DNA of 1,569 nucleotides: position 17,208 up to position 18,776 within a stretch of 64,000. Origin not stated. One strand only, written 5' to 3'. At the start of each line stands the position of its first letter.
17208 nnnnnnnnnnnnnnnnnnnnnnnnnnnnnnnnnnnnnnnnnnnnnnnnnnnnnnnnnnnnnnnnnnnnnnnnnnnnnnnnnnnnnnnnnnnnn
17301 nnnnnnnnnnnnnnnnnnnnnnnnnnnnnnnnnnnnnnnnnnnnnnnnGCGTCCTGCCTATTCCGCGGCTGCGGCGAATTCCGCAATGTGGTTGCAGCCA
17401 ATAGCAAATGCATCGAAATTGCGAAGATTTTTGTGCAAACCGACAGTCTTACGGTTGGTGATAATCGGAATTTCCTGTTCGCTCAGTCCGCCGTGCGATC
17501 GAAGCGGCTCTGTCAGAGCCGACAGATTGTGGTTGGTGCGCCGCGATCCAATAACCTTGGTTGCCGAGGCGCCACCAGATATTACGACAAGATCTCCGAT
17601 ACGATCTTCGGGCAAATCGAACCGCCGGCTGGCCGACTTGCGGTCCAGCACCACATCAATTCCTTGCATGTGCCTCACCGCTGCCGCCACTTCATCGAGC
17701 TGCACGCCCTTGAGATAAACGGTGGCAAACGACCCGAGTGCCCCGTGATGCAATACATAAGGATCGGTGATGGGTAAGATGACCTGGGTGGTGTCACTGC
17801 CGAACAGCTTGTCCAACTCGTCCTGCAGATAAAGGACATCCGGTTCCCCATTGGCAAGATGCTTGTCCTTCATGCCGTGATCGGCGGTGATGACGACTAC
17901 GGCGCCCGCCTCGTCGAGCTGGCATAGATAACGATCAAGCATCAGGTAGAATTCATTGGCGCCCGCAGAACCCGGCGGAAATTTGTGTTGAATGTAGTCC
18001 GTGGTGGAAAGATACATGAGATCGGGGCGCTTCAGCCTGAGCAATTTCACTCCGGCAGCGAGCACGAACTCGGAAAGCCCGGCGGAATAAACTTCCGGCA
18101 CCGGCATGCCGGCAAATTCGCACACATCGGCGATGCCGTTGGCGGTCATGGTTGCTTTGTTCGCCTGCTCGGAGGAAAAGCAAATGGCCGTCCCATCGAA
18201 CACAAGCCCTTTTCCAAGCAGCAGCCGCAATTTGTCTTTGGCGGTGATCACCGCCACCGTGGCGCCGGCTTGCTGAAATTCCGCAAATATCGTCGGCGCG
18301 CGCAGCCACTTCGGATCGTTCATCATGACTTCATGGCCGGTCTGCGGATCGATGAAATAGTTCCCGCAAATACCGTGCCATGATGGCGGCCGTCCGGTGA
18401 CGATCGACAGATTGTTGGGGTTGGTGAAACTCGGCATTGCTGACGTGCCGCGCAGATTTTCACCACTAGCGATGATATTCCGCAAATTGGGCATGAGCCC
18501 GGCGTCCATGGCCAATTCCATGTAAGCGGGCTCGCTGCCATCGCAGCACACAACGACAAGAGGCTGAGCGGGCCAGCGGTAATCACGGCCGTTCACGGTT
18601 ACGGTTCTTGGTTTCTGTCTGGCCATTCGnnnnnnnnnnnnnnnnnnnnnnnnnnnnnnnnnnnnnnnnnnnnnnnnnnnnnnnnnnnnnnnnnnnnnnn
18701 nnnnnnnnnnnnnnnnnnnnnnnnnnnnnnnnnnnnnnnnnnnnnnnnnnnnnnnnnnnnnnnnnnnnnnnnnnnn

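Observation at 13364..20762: phnW-phnA-phnY (AEP to phosphonoacetate to acetate + Pi) operon carries two extra genes and a divergent LysR regulator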

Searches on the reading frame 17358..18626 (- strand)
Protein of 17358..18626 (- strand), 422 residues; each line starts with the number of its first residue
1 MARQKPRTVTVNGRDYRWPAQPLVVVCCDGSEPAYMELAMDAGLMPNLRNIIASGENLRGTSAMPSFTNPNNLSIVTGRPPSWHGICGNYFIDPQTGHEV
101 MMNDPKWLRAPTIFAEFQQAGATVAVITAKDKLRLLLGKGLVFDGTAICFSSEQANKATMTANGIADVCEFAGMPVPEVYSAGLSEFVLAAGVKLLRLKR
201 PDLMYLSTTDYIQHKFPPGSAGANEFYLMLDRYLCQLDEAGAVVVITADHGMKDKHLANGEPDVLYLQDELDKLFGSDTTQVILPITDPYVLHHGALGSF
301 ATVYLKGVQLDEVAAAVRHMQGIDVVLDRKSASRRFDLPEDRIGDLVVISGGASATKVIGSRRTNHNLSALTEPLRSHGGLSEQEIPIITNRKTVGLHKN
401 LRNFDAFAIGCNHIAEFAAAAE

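Call 3: search_protein_families(library=ncbifam, proteins=[window:17358-18626:-])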
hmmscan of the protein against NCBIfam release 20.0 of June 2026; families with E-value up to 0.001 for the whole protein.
window:17358-18626:- (422 aa): 2 families
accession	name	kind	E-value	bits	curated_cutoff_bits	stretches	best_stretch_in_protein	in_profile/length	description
TIGR02335.1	hydr_PhnA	equivalog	6.9e-154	512.8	407.55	1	10-414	2-407/408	phosphonoacetate hydrolase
NF042991.1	alk_phos_PafA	equivalog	3.6e-08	32.3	650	0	206-254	310-366/554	alkaline phosphatase PafA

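Call 4: search_protein_families(library=pfam, proteins=[window:17358-18626:-])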
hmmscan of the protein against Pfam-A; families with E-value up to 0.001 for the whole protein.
window:17358-18626:- (422 aa): 1 family
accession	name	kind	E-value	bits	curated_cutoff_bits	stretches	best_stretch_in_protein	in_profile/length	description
PF01663.27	Phosphodiest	-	2.7e-28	100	23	1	23-350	1-317/342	Type I phosphodiesterase / nucleotide pyrophosphatase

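Call 21: find_homologous_proteins(query=window:17358-18626:-)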
Query window:17358-18626:- (422 aa): 8000 proteins with E <= 0.001 among 8000 candidates; the best 120 are listed.
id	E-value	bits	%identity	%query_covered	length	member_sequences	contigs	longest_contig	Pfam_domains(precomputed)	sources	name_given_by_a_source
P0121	2.6e-285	963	100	100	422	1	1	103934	PF01663.28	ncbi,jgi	ncbi:MAG TPA: phosphonoacetate hydrolase [Aestuariivirgaceae bacterium]|jgi:phosphonoacetate hydrola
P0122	3.4e-284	960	100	100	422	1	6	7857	PF01663.28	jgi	jgi:phosphonoacetate hydrolase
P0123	2.3e-283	957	100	100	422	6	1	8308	PF01663.28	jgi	jgi:phosphonoacetate hydrolase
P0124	2.3e-283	957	100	100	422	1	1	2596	PF01663.28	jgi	jgi:phosphonoacetate hydrolase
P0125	4.0e-283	956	99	100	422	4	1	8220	PF01663.28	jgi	jgi:phosphonoacetate hydrolase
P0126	4.4e-283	956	100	100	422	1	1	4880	PF01663.28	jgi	jgi:phosphonoacetate hydrolase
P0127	2.0e-258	875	100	92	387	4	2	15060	PF01663.28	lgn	-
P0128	1.6e-220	750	78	98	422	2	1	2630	PF01663.28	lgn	-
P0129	3.7e-219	746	76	100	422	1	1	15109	PF01663.28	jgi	jgi:phosphonoacetate hydrolase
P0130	9.4e-218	741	78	100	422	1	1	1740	PF01663.28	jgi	jgi:phosphonoacetate hydrolase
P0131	1.2e-217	741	78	98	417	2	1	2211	PF01663.28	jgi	jgi:phosphonoacetate hydrolase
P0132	2.1e-216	737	77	100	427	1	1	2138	PF01663.28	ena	-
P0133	2.4e-216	736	77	99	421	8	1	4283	PF01663.28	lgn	-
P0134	3.4e-216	736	77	98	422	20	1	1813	PF01663.28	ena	-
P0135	1.6e-215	734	77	96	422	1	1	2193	PF01663.28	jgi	jgi:phosphonoacetate hydrolase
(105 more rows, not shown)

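Call 22: search_dna_similar(query=window:17358-18626:-, collection=plasmids, mode=protein, max_rows=60, max_evalue=1e-40, rows=spread)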
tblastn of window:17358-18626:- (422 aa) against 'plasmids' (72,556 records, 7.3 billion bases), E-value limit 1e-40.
Records with a match: 121; places in all: 124; records where one place covers at least 80% of the query: 121.
Best place of each record, by identity: 60-80% 66; <60% 55.
By first word of the organism name: Sinorhizobium 66; Ensifer 9; Aminobacter 9; Burkholderia 7; Paraburkholderia 6; Leisingera 5; Caballeronia 4; Shinella 3; Phyllobacterium 3; Variovorax 2; and 6 more.
By predicted mobility (MOB-suite, as given by PLSDB): mobilizable 62; non-mobilizable 50; conjugative 9.
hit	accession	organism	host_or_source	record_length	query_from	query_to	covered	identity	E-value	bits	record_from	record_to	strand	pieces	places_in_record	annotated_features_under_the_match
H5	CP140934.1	Sinorhizobium meliloti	Medicago lupulina,whole organism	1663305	8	407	95%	62.9%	3e-155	492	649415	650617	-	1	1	phnA: phosphonoacetate hydrolase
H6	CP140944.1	Sinorhizobium meliloti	Medicago lupulina,whole organism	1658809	8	407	95%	62.9%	4e-155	492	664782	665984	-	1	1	phnA: phosphonoacetate hydrolase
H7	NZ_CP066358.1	Sinorhizobium meliloti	Medicago lupulina L.,nodules of ...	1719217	8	407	95%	62.4%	2e-154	490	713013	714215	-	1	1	none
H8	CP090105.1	Sinorhizobium meliloti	Medicago,Cell culture,Plant nodule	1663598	8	407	95%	62.4%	3e-154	489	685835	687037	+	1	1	phnA: phosphonoacetate hydrolase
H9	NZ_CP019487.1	Sinorhizobium meliloti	alfalfa,single cell,nitrogen fixing ...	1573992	8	407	95%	62.4%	6e-154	489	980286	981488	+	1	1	none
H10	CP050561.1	Sinorhizobium meliloti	Melilotus officinalis,cell culture,root ...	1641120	8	407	95%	62.4%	6e-154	489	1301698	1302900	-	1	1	phnA: phosphonoacetate hydrolase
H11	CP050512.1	Sinorhizobium meliloti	Medicago sativa,cell culture,root nodule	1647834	8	407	95%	62.4%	6e-154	489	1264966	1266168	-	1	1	phnA: phosphonoacetate hydrolase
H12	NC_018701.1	Sinorhizobium meliloti Rm41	-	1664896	8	407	95%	62.4%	6e-154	489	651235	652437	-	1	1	none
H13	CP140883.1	Sinorhizobium meliloti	Medicago lupulina,whole organism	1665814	8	407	95%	62.4%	6e-154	489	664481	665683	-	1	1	phnA: phosphonoacetate hydrolase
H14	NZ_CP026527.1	Sinorhizobium meliloti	Medicago sativa L. subsp. ambigua,Cell ...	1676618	8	407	95%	62.4%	6e-154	489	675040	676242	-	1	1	none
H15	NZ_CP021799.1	Sinorhizobium meliloti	Medicago sativa,Single Cell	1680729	8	407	95%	62.4%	6e-154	489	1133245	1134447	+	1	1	none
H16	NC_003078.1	Sinorhizobium meliloti 1021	-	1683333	8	407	95%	62.4%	6e-154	489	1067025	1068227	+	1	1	none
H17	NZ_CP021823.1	Sinorhizobium meliloti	Medicago truncatula,Single Cell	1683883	8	407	95%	62.4%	6e-154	489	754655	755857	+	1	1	none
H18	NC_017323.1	Sinorhizobium meliloti BL225C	-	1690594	8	407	95%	62.4%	6e-154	489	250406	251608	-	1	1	none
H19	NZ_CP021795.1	Sinorhizobium meliloti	Medicago sativa,Single Cell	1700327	8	407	95%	62.4%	6e-154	489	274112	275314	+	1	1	none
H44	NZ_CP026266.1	Aminobacter sp. MSH1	bacterial isolate,soil from courtyard ...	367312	9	407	95%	59.3%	1e-145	464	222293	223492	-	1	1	phnA: phosphonoacetate hydrolase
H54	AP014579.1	Burkholderia sp. RPE67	Riptortus pedestris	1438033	7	415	97%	55.7%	2e-136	438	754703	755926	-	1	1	phosphonoacetate hydrolase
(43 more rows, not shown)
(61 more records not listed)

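Call 23: get_annotated_region(hit=H16, flank=9000)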
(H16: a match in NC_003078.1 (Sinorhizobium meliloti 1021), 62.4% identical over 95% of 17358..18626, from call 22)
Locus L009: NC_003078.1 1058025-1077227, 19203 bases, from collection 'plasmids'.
description: Sinorhizobium meliloti 1021 plasmid pSymB, complete sequence
organism: Sinorhizobium meliloti 1021 (NCBI taxid 266834)
taxonomy: Bacteria; Pseudomonadota; Alphaproteobacteria; Hyphomicrobiales; Rhizobiaceae; Sinorhizobium; Sinorhizobium meliloti; Sinorhizobium meliloti 1021
host: -; source: -; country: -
typing (MOB-suite, as given by PLSDB): mobilizable; relaxase MOBQ
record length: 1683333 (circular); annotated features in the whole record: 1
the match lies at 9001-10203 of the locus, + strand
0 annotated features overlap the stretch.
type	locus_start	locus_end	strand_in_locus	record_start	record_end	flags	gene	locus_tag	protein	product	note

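Call 24: get_annotated_region(hit=H44, flank=9000)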
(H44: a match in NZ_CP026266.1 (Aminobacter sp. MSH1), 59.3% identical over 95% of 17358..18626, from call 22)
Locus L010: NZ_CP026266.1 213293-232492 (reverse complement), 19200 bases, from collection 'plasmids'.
description: Aminobacter sp. MSH1 plasmid pAM01, complete sequence
organism: Aminobacter sp. MSH1 (NCBI taxid 374606)
taxonomy: Bacteria; Pseudomonadota; Alphaproteobacteria; Hyphomicrobiales; Phyllobacteriaceae; Aminobacter; Aminobacter sp. MSH1
host: -; source: bacterial isolate,soil from courtyard of a former plant nursery located above a BAM-contaminated aquifer; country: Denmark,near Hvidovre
typing (MOB-suite, as given by PLSDB): non-mobilizable
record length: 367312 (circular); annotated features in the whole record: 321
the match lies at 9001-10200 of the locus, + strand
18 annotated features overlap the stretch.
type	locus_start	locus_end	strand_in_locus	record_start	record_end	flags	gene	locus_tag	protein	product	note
CDS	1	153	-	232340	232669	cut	-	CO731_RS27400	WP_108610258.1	multidrug efflux SMR transporter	-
CDS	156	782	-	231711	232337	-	gstA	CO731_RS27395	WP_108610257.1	glutathione transferase GstA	GO:0006749 - glutathione metabolic process [Evidence IEA]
CDS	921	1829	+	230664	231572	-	-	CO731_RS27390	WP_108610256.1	LysR family transcriptional regulator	GO:0006355 - regulation of DNA-templated transcription [Evidence IEA]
CDS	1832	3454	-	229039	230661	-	-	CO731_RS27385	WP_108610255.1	ABC-F family ATP-binding cassette domain-containing protein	-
CDS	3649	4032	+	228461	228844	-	-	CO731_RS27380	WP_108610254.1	YciI family protein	-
CDS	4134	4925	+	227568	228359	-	-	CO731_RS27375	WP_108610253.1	DUF4239 domain-containing protein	-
CDS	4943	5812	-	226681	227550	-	-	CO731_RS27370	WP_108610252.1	LysR substrate-binding domain-containing protein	-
CDS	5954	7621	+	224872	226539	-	-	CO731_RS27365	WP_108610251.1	Na/Pi cotransporter family protein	GO:0044341 - sodium-dependent phosphate transport [Evidence IEA]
CDS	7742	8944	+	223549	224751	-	-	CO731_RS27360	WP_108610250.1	2-aminoethylphosphonate--pyruvate transaminase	GO:0019700 - organic phosphonate catabolic process [Evidence IEA]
CDS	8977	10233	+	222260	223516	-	phnA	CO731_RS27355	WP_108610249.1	phosphonoacetate hydrolase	GO:0019636 - phosphonoacetate metabolic process [Evidence IEA]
CDS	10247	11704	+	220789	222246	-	phnY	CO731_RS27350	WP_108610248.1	phosphonoacetaldehyde dehydrogenase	-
CDS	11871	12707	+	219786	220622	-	-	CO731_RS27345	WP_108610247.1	DMT family transporter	GO:0055085 - transmembrane transport [Evidence IEA]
CDS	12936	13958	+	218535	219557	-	-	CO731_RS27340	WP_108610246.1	putative 2-aminoethylphosphonate ABC transporter substrate-binding protein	GO:0033223 - 2-aminoethylphosphonate transport [Evidence IEA]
CDS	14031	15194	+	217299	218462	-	-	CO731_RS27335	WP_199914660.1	putative 2-aminoethylphosphonate ABC transporter ATP-binding protein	GO:0033223 - 2-aminoethylphosphonate transport [Evidence IEA]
CDS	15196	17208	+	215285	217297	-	-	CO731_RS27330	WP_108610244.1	putative 2-aminoethylphosphonate ABC transporter permease subunit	GO:0033223 - 2-aminoethylphosphonate transport [Evidence IEA]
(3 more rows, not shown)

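Call 25: get_annotated_region(hit=H54, flank=9000)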
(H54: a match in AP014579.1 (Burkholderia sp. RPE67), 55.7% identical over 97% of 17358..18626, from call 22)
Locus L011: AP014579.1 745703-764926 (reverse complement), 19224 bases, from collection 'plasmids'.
description: Burkholderia sp. RPE67 plasmid p1 DNA, complete genome
organism: Burkholderia sp. RPE67 (NCBI taxid 758796)
taxonomy: Bacteria; Pseudomonadota; Betaproteobacteria; Burkholderiales; Burkholderiaceae; Burkholderia; Burkholderia sp. RPE67
host: -; source: Riptortus pedestris; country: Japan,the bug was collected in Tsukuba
typing (MOB-suite, as given by PLSDB): non-mobilizable
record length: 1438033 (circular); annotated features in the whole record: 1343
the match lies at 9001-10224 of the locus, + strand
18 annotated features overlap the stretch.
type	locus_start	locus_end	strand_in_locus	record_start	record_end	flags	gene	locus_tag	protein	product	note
CDS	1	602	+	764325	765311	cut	-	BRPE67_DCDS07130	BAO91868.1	acetamidase/formamidase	-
CDS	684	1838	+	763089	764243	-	-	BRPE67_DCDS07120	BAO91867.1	ABC branched chain amino acid family transporter, periplasmic ligand binding protein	-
CDS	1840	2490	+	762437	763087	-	-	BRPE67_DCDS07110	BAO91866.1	ANTAR domain protein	-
CDS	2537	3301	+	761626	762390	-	-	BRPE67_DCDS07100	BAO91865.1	short-chain dehydrogenase/reductase SDR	-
CDS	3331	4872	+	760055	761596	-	-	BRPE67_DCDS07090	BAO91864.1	amidase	-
CDS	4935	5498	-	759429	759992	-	luxR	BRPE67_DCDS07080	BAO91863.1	two component LuxR family transcriptional regulator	-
CDS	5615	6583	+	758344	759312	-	-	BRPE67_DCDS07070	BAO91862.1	membrane dipeptidase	-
CDS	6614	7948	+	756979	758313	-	-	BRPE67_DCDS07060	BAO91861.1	major facilitator superfamily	-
CDS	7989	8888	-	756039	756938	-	trpI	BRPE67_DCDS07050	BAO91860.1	HTH-type transcriptional regulator trpI, putative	-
CDS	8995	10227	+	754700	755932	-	-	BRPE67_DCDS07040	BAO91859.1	phosphonoacetate hydrolase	-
CDS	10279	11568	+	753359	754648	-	-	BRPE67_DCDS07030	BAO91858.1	major facilitator superfamily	-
CDS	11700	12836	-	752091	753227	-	ompC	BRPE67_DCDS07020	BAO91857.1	OmpC family outer membrane porin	-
CDS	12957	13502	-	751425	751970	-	-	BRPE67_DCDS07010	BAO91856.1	uncharacterized protein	-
CDS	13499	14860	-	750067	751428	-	-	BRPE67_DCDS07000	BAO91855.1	MFS family major facilitator transporter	-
CDS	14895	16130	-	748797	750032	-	-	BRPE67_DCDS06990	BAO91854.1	Xaa-Pro dipeptidase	-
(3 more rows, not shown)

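Call 27: find_related_loci(query=A1, collection=genome_contigs, flank=10000)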
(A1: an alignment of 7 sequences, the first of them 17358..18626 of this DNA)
Query A1 (422 aa) in genome_contigs; peptide patterns used: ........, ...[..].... (x = any residue, [..] = any of these).
600 stretches matched a pattern (row limit reached: there are more); 596 encode a relative of the query (tblastn E <= 1e-3); the best 80 are kept; 80 distinct loci.
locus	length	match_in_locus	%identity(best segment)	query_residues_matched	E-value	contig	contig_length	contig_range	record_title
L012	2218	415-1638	72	9-416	0e+0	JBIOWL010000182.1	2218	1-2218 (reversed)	MAG: Aestuariivirga sp. isolate MAG083 k127_244171, whole genome shotgun sequence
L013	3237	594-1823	72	7-416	0e+0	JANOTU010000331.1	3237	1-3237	MAG: Hyphomicrobiales bacterium isolate VAR_39_metabat_24 VAR_39_k141_1882021, whole genome shotgun sequence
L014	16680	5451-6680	72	7-416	0e+0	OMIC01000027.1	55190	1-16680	Hyphomicrobiaceae bacterium isolate AM_0226 genome assembly, contig: DGE0008AM2008_1_188897, whole genome shotgun sequen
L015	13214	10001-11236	72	5-416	0e+0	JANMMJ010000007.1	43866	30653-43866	MAG: Hyphomicrobiales bacterium isolate OTE_58_metabat_531 OTE_58_k141_4423352, whole genome shotgun sequence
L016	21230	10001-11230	71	7-416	0e+0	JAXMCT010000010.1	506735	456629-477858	MAG: Hyphomicrobiales bacterium isolate STL-PRO17 C3.120.fa-10, whole genome shotgun sequence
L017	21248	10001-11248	72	1-416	0e+0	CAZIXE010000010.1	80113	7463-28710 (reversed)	MAG TPA_asm: uncultured Rhizobiaceae bacterium isolate binchicken_co107_240 genome assembly, contig: NODE_756_length_801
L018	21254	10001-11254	71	4-421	0e+0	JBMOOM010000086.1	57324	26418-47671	MAG: Pseudomonadota bacterium isolate Betzabe_MAG102 MAG102_86, whole genome shotgun sequence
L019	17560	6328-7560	72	4-414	0e+0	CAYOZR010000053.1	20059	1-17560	MAG TPA_asm: uncultured Aestuariivirga sp. isolate SRP302447_co1_74 genome assembly, contig: NODE_7198_length_20059_cov_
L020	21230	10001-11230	69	7-416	0e+0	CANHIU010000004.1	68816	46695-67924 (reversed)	MAG: Bradyrhizobiaceae bacterium isolate RE-26jul17-107 genome assembly, contig: RE-26jul17-C357, whole genome shotgun s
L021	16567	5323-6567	69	2-416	0e+0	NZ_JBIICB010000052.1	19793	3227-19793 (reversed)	MAG: Aestuariivirga sp. isolate ME2000-07-17pf_3300043436_group1_bin171 Rohwer_bin1922_scaffold_1732_c1, whole genome sh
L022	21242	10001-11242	70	3-416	0e+0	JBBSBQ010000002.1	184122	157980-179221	MAG: Hyphomicrobiales bacterium isolate La6_metabat2.161 La6_metabat2.161_K_561997_L_184122_cov_19.0882, whole genome sh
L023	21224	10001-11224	69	7-414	0e+0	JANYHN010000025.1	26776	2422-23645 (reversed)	MAG: Hyphomicrobiales bacterium isolate GL140_1_metabinner_51 GL140_1_k141_23282, whole genome shotgun sequence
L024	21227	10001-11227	67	7-416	0e+0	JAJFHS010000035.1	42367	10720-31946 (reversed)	MAG: Hyphomicrobiales bacterium isolate OFTM307 OFTM307_34, whole genome shotgun sequence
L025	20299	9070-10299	64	7-416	0e+0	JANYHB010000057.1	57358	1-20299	MAG: Hyphomicrobiales bacterium isolate GL140_1_metabinner_16 GL140_1_k141_2015346, whole genome shotgun sequence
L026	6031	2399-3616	66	7-413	0e+0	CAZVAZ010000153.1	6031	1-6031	MAG TPA_asm: uncultured Hyphomicrobiales bacterium isolate SRP215229_co1_25 genome assembly, contig: NODE_9860_length_60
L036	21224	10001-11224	61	1-407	1e-163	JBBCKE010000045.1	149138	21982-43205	MAG: Alphaproteobacteria bacterium isolate MAG_CPB_17 P10B_000000066089, whole genome shotgun sequence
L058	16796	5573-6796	59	1-407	1e-157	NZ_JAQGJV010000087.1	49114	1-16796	MAG: Devosia sp. isolate RYN_494 scaffold_258893, whole genome shotgun sequence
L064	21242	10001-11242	58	2-415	1e-156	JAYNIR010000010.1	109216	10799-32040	MAG: Rhodospirillaceae bacterium isolate 139544_COM_metabat_bins_2.tsv.187 NODE_113_length_109216_cov_15.630079, whole g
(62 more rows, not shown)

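Call 50: search_protein_families(library=ncbifam, proteins=[L009:6005-7636:+], max_evalue=0.00001)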
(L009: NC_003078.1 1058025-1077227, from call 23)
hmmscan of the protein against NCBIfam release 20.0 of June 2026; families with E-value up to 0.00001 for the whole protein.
L009:6005-7636:+ (544 aa): 4 families
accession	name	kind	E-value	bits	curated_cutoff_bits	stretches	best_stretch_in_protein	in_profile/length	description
TIGR01013.1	2a58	subfamily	2.2e-56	191.7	306.15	1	73-522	11-456/456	sodium-dependent inorganic phosphate transporter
TIGR00704.1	NaPi_cotrn_rel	hypoth_equivalog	3.3e-56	191.2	210.1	1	1-302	5-306/308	Na/Pi-cotransporter II-related protein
NF037997.1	Na_Pi_symport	subfamily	3.1e-41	141.8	50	1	8-294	6-291/294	Na/Pi symporter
TIGR02135.1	phoU_full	equivalog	1.2e-06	28.3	130.25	1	331-497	5-169/212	phosphate signaling complex protein PhoU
